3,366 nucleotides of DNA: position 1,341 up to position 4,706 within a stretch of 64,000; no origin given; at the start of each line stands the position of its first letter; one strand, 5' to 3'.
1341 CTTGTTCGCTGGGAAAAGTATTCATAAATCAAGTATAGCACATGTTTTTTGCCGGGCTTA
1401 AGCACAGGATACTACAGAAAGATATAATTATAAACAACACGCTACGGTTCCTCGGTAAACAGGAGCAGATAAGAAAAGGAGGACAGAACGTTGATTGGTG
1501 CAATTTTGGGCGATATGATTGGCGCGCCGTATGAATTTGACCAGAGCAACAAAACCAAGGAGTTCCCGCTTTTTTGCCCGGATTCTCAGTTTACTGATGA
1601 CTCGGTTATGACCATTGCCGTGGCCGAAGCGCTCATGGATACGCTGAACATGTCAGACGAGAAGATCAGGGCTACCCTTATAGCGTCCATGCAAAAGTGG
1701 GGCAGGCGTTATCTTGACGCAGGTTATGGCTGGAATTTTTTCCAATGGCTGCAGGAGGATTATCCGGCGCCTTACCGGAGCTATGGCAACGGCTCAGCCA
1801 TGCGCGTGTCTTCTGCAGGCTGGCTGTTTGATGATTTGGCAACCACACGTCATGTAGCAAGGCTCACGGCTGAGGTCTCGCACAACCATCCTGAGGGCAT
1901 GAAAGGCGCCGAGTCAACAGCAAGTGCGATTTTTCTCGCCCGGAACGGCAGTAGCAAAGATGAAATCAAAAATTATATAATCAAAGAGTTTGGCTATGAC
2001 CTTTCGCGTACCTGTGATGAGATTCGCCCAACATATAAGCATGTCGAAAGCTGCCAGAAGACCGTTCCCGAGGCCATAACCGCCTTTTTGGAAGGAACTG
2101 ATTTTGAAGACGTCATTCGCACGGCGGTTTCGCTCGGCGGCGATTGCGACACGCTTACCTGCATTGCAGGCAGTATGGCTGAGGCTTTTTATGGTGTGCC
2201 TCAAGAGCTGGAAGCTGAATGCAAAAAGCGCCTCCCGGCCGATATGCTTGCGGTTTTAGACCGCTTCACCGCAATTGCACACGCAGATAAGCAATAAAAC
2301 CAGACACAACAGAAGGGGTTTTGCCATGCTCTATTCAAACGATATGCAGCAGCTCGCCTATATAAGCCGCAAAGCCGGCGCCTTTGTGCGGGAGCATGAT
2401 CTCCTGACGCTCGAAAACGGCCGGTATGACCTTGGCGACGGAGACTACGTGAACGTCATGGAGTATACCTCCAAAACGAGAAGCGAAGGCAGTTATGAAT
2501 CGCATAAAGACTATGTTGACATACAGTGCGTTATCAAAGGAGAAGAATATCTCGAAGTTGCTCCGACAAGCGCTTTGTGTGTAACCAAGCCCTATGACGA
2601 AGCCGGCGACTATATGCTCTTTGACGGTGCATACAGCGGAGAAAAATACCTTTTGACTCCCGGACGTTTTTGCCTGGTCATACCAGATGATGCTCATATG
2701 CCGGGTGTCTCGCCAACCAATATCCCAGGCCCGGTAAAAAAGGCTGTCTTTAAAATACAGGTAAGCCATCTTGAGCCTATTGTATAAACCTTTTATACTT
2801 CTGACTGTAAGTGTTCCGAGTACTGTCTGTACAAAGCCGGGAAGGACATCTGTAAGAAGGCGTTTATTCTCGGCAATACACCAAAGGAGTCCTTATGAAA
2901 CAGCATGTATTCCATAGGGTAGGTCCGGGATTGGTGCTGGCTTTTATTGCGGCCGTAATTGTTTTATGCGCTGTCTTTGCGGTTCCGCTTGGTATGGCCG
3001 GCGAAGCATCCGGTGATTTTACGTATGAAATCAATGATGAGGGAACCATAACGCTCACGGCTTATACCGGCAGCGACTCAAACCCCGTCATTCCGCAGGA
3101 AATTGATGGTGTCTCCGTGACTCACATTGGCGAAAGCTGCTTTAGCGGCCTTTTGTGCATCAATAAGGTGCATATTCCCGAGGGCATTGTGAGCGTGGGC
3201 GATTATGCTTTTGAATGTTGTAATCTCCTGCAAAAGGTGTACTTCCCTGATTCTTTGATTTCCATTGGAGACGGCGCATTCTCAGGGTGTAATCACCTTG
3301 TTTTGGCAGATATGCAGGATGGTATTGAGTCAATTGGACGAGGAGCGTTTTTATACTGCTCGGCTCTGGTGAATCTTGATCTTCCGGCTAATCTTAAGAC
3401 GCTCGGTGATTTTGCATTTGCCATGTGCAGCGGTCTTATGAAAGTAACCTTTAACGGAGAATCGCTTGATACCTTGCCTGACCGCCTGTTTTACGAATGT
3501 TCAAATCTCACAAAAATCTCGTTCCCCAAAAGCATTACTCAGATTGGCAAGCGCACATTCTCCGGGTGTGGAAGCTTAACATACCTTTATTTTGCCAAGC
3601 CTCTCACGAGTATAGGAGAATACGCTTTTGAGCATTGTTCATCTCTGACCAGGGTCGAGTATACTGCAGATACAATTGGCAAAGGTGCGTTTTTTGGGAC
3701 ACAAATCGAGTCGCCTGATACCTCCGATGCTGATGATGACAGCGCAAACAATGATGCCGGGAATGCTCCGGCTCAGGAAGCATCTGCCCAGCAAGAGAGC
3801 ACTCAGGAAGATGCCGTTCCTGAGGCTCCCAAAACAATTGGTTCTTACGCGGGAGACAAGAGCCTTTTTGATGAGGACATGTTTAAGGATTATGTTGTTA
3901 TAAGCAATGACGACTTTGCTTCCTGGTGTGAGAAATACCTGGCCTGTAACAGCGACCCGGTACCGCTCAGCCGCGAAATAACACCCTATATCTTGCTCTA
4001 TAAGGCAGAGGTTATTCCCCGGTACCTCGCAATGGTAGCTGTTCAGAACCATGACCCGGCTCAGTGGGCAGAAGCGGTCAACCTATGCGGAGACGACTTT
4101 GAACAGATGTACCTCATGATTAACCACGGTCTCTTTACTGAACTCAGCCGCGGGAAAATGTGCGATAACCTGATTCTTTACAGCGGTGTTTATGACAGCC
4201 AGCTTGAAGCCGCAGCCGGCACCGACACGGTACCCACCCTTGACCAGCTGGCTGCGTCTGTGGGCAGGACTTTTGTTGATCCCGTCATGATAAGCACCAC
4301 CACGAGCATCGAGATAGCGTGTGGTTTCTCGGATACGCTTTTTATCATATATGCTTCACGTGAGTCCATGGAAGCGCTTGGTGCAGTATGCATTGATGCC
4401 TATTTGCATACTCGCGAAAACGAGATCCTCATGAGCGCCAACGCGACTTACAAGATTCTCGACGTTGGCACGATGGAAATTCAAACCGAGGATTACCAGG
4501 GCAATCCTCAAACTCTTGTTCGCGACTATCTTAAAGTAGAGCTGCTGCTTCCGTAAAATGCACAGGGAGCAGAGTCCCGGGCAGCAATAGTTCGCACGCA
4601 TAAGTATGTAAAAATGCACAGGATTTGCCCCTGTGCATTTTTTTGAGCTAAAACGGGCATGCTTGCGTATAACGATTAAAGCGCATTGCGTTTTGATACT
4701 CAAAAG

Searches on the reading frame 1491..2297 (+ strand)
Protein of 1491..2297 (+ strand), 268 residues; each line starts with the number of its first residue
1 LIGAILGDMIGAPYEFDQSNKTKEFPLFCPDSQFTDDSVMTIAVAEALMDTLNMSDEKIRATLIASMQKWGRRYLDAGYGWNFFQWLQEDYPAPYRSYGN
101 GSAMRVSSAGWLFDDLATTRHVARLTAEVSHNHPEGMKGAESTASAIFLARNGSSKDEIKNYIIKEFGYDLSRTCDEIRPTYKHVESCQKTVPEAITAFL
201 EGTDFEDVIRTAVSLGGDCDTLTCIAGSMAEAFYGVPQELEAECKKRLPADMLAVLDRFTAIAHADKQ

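Call 35: search_protein_families(library=pfam, proteins=[window:1491-2297:+], max_evalue=0.0001)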
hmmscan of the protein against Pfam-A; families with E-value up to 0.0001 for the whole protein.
window:1491-2297:+ (268 aa): 1 family
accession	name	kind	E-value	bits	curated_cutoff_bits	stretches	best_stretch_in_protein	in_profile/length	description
PF03747.19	ADP_ribosyl_GH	-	5.7e-35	121.8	26.2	1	1-236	3-281/287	ADP-ribosylglycohydrolase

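Call 67: find_encoding_contigs(protein=window:1491-2297:+, flank=10000, max_places=6)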
Protein window:1491-2297:+ (268 aa): 6 contigs read that carry it; 6 places shown.
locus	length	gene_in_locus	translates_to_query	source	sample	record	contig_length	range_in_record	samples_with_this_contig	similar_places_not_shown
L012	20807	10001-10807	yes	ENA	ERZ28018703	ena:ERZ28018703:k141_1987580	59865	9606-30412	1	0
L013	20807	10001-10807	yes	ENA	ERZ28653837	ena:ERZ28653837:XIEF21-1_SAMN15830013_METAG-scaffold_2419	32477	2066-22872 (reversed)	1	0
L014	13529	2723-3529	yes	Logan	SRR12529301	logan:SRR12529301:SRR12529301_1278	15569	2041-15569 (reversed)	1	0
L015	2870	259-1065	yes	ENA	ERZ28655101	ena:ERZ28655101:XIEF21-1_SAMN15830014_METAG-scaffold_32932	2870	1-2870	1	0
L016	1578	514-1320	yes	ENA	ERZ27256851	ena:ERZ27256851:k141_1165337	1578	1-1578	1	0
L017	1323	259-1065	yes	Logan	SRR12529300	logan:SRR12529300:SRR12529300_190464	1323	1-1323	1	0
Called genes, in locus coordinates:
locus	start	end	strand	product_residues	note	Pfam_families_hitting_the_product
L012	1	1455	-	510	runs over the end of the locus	PF08323:Glyco_transf_5, PF00534:Glycos_transf_1, PF13692:Glyco_trans_1_4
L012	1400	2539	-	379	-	PF00483:NTP_transferase, PF24894:Hexapep_GlmU, PF25084:LbH_EIF2B, PF25087:GMPPB_C (weak), PF25247:LbH_GLGC (faint)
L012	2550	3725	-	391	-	PF00483:NTP_transferase, PF00132:Hexapep (faint), PF24894:Hexapep_GlmU, PF25084:LbH_EIF2B, PF25087:GMPPB_C, PF25247:LbH_GLGC (faint)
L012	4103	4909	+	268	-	-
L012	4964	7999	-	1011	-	-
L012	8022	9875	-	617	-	PF04055:Radical_SAM (weak), PF16199:Radical_SAM_C, PF00583:Acetyltransf_1 (weak)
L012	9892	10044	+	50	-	-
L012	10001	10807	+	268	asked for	PF03747:ADP_ribosyl_GH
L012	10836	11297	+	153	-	PF04074:DUF386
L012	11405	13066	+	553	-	PF13855:LRR_8 (faint), PF13306:LRR_5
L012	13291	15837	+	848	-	PF01447:Peptidase_M4, PF02868:Peptidase_M4_C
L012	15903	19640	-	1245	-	PF00580:UvrD-helicase, PF13245:AAA_19, PF13361:UvrD_C, PF13538:UvrD_C_2 (faint), PF12705:PDDEXK_1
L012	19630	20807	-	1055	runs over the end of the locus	PF12705:PDDEXK_1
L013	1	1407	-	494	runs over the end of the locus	PF08323:Glyco_transf_5, PF00534:Glycos_transf_1, PF13692:Glyco_trans_1_4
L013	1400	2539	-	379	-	PF00483:NTP_transferase, PF24894:Hexapep_GlmU, PF25084:LbH_EIF2B, PF25087:GMPPB_C (weak), PF25247:LbH_GLGC (faint)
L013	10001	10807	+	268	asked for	PF03747:ADP_ribosyl_GH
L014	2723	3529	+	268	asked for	PF03747:ADP_ribosyl_GH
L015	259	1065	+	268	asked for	PF03747:ADP_ribosyl_GH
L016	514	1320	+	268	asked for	PF03747:ADP_ribosyl_GH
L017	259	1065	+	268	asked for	PF03747:ADP_ribosyl_GH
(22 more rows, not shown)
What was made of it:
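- By its coordinates, a Logan k=31 contig ends 30 nt into the arm (call 67).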

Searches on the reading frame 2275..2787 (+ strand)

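Call 35: search_protein_families(library=pfam, proteins=[window:2275-2787:+], max_evalue=0.0001)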
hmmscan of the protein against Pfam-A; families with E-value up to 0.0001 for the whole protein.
window:2275-2787:+ (170 aa): 1 family
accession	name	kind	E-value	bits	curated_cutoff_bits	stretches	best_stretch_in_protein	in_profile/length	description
PF04074.18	DUF386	-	8.9e-33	113.8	26.5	1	32-162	18-145/145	YhcH/YjgK/YiaL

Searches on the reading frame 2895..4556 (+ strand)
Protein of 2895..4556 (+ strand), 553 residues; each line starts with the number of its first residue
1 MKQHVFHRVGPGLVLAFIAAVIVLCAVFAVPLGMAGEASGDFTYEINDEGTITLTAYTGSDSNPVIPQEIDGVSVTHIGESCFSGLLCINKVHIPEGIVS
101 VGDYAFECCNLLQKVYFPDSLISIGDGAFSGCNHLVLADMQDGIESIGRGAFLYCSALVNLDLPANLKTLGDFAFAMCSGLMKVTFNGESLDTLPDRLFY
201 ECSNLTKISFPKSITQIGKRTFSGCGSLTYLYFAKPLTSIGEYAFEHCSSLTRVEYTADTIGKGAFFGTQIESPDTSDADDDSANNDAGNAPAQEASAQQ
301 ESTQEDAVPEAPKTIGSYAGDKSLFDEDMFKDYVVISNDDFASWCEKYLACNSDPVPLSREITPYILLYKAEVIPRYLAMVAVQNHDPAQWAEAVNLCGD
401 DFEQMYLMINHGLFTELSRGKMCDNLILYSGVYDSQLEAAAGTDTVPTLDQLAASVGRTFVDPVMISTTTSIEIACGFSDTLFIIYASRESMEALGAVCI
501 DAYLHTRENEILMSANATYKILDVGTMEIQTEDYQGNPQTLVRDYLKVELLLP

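Call 33: search_protein_families(library=ncbifam, proteins=[window:2895-4556:+], max_evalue=0.00001)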
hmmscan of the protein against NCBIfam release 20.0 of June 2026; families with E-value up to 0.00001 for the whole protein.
window:2895-4556:+ (553 aa): 2 families
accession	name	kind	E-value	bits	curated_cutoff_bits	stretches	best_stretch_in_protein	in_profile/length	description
NF047961.1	adhesin_HupY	equivalog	4.6e-19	68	1250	1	85-224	184-320/978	leucine-rich repeat adhesin HupY/LrrG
NF045861.1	glide_Gli349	exception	3.6e-07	27.2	1750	0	74-131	2687-2743/3169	gliding machinery surface structure protein Gli349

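Call 60: search_protein_families(library=pfam, proteins=[window:2895-4556:+], max_evalue=0.001)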
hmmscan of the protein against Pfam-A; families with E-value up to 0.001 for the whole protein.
window:2895-4556:+ (553 aa): 2 families
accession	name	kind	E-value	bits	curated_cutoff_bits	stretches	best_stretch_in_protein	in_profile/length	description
PF13306.12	LRR_5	-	4.4e-48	162.8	27.7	2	76-187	1-109/127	BspA type Leucine rich repeat region (6 copies)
PF13855.12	LRR_8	-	1.9e-09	37.6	27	0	180-232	2-55/61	Leucine rich repeat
